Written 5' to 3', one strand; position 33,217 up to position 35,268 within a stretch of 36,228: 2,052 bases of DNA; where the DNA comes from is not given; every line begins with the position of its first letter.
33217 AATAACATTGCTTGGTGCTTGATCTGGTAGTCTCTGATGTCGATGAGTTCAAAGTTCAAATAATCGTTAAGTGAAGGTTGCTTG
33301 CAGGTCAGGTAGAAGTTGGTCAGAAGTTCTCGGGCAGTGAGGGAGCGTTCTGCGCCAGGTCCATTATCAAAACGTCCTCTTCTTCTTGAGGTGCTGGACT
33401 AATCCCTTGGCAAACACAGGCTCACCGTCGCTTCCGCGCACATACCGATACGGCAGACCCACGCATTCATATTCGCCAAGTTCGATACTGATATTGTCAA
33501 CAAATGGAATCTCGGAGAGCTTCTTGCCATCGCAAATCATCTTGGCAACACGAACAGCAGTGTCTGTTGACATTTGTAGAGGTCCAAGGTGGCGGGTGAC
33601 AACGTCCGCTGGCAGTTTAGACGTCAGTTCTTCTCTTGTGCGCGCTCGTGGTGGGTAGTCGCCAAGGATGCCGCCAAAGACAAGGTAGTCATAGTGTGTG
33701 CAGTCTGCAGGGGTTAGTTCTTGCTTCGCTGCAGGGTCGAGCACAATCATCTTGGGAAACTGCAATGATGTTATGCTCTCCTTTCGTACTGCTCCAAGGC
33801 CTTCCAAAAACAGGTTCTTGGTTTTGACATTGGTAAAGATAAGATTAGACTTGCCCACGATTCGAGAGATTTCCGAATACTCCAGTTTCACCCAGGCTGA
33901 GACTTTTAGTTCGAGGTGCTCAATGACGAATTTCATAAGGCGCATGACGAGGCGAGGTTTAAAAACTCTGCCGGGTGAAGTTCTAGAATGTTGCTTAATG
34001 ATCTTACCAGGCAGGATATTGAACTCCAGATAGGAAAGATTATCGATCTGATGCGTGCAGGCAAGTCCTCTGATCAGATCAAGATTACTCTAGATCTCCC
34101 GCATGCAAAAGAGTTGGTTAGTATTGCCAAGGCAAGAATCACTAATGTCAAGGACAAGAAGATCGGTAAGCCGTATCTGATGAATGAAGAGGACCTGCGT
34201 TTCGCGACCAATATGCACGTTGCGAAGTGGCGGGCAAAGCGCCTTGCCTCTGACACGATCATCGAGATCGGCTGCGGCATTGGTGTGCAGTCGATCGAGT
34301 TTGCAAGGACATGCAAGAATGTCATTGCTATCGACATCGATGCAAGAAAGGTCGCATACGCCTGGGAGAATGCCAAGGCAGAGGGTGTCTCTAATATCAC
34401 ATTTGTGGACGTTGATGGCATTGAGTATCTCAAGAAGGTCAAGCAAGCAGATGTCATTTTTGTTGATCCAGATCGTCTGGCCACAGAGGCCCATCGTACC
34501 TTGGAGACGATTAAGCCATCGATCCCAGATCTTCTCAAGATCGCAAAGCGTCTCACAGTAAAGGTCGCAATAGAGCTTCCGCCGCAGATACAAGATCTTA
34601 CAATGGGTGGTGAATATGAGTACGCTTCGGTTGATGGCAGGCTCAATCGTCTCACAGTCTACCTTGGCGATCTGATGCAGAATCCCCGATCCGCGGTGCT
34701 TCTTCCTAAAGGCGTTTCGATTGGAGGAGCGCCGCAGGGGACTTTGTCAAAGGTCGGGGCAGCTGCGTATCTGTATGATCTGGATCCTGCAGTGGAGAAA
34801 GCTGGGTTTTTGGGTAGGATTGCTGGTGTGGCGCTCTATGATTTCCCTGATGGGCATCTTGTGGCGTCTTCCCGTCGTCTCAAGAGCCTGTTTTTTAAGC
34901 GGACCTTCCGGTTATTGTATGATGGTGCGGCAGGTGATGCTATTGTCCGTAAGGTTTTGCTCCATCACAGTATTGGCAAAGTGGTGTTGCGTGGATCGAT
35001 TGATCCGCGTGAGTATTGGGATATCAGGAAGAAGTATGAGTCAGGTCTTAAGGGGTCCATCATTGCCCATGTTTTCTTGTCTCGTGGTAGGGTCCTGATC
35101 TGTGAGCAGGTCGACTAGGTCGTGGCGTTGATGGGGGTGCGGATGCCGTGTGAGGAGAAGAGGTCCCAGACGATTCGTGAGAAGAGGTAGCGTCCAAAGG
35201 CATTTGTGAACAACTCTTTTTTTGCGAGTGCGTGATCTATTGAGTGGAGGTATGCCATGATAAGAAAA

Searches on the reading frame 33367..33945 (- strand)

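Call 41: search_protein_families(library=pfam, proteins=[window:33367-33945:-], max_evalue=0.001)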
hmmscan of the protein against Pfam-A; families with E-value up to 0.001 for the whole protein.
window:33367-33945:- (192 aa): 1 family
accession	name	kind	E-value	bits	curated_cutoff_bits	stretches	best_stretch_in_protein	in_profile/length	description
PF04252.18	SFM1-like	-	1e-57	195.4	27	1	5-189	1-197/201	Protein arginine N-methyltransferase SFM1-like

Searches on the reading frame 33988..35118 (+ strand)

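Call 41: search_protein_families(library=pfam, proteins=[window:33988-35118:+], max_evalue=0.001)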
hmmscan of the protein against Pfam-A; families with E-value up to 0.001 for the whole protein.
window:33988-35118:+ (376 aa): 12 families
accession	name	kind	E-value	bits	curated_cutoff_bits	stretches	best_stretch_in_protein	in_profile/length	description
PF13847.12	Methyltransf_31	-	5.7e-10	39.5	27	1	89-189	5-107/145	Methyltransferase domain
PF13649.12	Methyltransf_25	-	2.5e-09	38.1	27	1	91-159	1-70/97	Methyltransferase domain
PF09445.16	Methyltransf_15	-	1.8e-08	34.6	22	1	90-160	3-78/165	RNA cap guanine-N2 methyltransferase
PF05175.20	MTS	-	9.3e-08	32.3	23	1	84-161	30-106/170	Methyltransferase small domain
PF02390.23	Methyltransf_4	-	1.5e-07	31.5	24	1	90-151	4-67/173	Putative methyltransferase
PF08241.18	Methyltransf_11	-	6.8e-07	30.3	21.2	1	93-158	2-65/95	Methyltransferase domain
PF06325.19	PrmA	-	4.6e-06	26.8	22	1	84-158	158-231/296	Ribosomal protein L11 methyltransferase (PrmA)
PF05958.17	tRNA_U5-meth_tr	-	6.3e-05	22.6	23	1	75-150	187-264/357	tRNA (Uracil-5-)-methyltransferase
PF00398.26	RrnaAD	-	0.00012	21.7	24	1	87-144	30-85/263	Ribosomal RNA adenine dimethylase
PF03602.21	Cons_hypoth95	-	0.00027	21.1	24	1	81-162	35-122/182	Conserved hypothetical protein 95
PF08242.18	Methyltransf_12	-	0.0004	21.5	30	1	92-158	1-70/98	Methyltransferase domain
PF02475.24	TRM5-TYW2_MTfase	-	0.00046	20.6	28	1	88-160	37-112/164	TRM5/TYW2 methyltransferase domain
